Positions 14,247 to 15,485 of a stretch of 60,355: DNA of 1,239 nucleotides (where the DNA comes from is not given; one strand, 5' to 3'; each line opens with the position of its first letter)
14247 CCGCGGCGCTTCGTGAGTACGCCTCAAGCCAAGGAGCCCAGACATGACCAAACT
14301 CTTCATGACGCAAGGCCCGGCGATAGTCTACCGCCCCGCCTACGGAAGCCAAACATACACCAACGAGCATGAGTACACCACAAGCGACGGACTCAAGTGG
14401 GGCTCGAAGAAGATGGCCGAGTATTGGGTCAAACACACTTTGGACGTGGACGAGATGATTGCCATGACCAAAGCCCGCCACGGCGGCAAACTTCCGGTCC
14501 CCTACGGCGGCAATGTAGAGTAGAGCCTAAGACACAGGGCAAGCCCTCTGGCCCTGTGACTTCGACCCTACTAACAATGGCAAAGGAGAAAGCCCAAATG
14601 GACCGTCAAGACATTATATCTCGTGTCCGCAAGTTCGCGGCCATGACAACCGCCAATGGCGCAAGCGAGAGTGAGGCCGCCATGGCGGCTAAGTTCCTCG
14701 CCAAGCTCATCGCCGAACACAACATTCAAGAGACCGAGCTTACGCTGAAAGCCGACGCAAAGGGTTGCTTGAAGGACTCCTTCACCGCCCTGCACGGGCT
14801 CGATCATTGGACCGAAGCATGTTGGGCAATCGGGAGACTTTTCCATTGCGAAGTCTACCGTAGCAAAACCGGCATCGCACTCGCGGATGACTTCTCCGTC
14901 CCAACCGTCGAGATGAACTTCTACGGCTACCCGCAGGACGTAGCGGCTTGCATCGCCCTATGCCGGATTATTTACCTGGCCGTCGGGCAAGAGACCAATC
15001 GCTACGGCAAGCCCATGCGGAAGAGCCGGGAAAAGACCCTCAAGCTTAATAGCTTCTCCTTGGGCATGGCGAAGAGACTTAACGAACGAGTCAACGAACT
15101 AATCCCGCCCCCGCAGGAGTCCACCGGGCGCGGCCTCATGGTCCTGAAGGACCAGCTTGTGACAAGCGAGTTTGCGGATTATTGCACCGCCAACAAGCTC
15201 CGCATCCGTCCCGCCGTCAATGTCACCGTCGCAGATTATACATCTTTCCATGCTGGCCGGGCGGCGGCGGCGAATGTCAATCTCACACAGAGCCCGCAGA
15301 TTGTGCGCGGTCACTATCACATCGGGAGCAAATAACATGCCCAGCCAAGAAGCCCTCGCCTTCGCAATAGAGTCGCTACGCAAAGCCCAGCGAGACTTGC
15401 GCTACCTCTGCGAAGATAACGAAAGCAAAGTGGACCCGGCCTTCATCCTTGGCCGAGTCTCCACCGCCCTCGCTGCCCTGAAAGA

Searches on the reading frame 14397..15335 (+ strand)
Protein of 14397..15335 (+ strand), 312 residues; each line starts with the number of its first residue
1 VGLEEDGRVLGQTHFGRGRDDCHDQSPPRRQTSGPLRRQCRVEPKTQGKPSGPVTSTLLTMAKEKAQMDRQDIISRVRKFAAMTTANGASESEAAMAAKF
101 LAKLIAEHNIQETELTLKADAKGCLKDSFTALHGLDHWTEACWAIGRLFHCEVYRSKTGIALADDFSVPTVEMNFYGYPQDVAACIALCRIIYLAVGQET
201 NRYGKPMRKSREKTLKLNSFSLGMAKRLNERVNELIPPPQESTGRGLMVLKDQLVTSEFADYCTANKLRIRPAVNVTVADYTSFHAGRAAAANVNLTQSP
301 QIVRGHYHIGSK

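Call 65: search_protein_families(library=pfam, proteins=[window:14397-15335:+], max_evalue=0.001)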
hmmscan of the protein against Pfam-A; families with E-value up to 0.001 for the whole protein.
window:14397-15335:+ (312 aa): 2 families
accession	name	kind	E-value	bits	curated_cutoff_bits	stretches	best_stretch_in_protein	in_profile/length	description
PF23771.1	DUF7168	-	2.1e-12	47.3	25.5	1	140-253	26-127/140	Domain of unknown function (DUF7168)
PF10979.13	DUF2786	-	3.7e-05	24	23.9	1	73-111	2-39/40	Protein of unknown function (DUF2786)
